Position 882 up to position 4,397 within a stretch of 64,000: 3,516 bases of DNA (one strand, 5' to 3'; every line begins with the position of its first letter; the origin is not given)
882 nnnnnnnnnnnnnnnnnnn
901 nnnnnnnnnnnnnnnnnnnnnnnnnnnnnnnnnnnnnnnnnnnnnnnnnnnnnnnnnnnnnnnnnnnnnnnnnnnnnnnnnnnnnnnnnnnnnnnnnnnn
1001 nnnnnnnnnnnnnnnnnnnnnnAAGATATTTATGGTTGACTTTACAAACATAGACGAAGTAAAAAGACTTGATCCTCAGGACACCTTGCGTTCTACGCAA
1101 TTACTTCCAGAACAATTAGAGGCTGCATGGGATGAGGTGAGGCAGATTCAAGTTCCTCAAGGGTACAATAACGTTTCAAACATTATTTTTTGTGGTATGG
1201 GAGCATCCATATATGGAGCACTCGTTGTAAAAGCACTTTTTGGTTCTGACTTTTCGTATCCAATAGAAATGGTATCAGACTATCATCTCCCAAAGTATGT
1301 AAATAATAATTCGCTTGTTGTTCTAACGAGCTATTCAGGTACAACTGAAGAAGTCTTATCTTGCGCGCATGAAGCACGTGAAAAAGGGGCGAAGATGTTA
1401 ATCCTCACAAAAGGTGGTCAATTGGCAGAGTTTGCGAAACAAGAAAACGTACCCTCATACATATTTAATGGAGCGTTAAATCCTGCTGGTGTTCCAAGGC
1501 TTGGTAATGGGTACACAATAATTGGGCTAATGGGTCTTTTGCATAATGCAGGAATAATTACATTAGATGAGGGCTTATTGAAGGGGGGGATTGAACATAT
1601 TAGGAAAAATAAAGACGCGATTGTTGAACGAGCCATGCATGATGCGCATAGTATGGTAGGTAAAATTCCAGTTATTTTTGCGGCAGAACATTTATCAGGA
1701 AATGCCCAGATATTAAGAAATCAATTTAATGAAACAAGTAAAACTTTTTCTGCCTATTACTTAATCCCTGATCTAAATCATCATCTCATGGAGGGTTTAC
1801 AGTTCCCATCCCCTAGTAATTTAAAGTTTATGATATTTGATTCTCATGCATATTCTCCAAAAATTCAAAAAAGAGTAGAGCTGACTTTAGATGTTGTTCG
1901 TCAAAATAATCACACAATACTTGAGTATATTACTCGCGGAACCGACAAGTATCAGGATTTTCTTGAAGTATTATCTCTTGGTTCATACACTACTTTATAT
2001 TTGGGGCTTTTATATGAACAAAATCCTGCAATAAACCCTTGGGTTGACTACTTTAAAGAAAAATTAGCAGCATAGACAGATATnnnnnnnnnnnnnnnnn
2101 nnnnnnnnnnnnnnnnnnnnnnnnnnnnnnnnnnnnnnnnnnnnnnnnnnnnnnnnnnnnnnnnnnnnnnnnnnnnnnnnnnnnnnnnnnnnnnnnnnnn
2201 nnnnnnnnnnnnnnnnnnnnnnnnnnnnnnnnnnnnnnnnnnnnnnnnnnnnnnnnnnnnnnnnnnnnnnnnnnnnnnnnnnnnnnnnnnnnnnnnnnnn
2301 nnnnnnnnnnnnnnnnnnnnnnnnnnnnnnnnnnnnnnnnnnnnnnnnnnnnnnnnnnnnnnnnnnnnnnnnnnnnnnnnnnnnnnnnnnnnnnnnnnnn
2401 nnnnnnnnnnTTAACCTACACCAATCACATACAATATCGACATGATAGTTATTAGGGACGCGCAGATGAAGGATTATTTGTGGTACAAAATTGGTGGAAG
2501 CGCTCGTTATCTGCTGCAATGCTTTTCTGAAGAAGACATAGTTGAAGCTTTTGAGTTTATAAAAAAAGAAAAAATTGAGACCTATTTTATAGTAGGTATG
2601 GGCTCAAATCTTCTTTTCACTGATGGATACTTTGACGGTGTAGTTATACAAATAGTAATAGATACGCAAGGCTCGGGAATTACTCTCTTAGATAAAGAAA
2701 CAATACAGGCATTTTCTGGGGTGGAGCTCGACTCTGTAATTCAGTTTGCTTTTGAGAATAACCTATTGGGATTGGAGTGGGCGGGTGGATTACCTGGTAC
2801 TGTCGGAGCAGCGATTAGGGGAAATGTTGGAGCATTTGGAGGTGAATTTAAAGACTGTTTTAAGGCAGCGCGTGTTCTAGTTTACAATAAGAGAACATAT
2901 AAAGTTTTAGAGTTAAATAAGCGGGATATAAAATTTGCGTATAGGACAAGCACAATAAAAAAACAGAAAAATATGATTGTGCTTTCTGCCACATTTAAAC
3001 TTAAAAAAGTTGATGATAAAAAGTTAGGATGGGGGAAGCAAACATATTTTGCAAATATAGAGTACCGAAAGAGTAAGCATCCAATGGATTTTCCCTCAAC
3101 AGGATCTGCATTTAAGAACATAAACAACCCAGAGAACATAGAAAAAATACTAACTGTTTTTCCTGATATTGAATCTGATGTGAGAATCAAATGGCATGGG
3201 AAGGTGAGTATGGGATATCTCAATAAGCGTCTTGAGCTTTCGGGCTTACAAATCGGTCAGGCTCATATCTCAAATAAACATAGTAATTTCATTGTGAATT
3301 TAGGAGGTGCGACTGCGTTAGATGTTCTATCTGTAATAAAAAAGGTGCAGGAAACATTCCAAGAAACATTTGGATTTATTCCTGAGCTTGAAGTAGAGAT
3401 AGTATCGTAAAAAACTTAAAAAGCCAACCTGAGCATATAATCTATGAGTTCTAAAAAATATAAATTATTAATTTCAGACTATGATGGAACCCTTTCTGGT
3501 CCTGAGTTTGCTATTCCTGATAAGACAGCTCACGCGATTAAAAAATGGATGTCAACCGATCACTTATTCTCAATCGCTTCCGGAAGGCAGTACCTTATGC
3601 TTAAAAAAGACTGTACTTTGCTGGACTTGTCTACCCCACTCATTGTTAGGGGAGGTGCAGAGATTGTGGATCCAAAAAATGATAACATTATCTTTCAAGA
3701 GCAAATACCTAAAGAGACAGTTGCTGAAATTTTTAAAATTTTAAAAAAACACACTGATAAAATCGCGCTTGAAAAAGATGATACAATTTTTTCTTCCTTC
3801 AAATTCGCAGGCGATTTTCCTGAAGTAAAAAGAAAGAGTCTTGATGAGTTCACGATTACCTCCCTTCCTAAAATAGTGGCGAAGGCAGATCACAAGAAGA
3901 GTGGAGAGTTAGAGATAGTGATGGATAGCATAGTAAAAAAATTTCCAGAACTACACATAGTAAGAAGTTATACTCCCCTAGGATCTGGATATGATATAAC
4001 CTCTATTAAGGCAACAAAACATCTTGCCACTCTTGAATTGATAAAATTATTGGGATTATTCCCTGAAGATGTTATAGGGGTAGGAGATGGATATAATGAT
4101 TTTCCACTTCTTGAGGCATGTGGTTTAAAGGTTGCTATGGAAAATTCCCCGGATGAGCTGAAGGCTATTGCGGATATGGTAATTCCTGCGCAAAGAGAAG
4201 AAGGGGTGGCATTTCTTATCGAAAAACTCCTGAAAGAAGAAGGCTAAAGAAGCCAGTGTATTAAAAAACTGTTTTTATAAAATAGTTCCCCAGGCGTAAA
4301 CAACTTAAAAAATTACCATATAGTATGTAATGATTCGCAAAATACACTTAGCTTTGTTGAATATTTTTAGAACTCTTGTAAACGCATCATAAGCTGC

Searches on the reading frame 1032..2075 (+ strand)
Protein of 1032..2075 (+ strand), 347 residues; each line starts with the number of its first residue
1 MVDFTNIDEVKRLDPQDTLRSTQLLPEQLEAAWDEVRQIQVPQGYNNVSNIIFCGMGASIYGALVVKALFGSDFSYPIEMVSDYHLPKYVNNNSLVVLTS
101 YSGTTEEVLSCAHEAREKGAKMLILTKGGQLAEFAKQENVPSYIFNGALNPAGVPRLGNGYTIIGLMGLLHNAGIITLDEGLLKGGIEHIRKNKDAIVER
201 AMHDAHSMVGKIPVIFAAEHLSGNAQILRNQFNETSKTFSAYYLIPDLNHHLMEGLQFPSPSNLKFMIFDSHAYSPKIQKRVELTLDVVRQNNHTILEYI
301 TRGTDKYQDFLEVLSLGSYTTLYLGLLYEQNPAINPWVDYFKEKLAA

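Call 42: search_protein_families(library=pfam, proteins=[window:1032-2075:+], max_evalue=0.00001)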
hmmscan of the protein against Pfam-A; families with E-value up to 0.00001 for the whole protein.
window:1032-2075:+ (347 aa): 2 families
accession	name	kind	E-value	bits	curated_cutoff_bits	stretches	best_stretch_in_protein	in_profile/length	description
PF10432.14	bact-PGI_C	-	2.3e-21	76.7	24.5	1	200-345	4-151/151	Bacterial phospho-glucose isomerase C-terminal SIS domain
PF01380.27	SIS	-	2.3e-07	31.1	25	1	48-133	5-96/131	SIS domain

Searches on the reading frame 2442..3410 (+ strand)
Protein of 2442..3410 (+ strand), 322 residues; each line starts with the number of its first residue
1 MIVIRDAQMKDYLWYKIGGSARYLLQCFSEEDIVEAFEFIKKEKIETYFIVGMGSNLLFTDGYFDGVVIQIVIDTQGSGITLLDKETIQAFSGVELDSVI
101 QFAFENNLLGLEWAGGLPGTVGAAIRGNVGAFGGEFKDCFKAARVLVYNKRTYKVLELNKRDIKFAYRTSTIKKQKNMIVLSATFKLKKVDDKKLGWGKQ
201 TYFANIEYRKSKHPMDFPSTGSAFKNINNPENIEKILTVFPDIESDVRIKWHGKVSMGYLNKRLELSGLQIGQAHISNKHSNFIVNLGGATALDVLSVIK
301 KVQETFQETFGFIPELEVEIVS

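Call 42: search_protein_families(library=pfam, proteins=[window:2442-3410:+], max_evalue=0.00001)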
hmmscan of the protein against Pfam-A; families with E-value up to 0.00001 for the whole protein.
window:2442-3410:+ (322 aa): 2 families
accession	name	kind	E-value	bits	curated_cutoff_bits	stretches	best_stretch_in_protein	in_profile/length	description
PF02873.21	MurB_C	-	1.6e-21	76.8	27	1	205-321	9-99/99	UDP-N-acetylenolpyruvoylglucosamine reductase, C-terminal domain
PF01565.28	FAD_binding_4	-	9.1e-13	48.5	26.4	1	23-147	3-130/139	FAD binding domain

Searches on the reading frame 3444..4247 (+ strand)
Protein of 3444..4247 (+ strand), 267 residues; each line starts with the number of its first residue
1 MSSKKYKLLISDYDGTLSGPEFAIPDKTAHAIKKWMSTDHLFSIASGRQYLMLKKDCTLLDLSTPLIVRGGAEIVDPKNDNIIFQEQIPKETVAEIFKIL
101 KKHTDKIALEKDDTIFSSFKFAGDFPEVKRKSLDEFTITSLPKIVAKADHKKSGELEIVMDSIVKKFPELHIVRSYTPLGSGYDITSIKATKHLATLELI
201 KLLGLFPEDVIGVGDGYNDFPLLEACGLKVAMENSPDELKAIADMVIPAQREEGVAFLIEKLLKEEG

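Call 42: search_protein_families(library=pfam, proteins=[window:3444-4247:+], max_evalue=0.00001)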
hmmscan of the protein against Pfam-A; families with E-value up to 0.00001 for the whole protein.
window:3444-4247:+ (267 aa): 1 family
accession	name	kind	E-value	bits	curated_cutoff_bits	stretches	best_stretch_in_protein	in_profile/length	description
PF08282.18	Hydrolase_3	-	8.2e-45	153.9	20.9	1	9-258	1-254/255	haloacid dehalogenase-like hydrolase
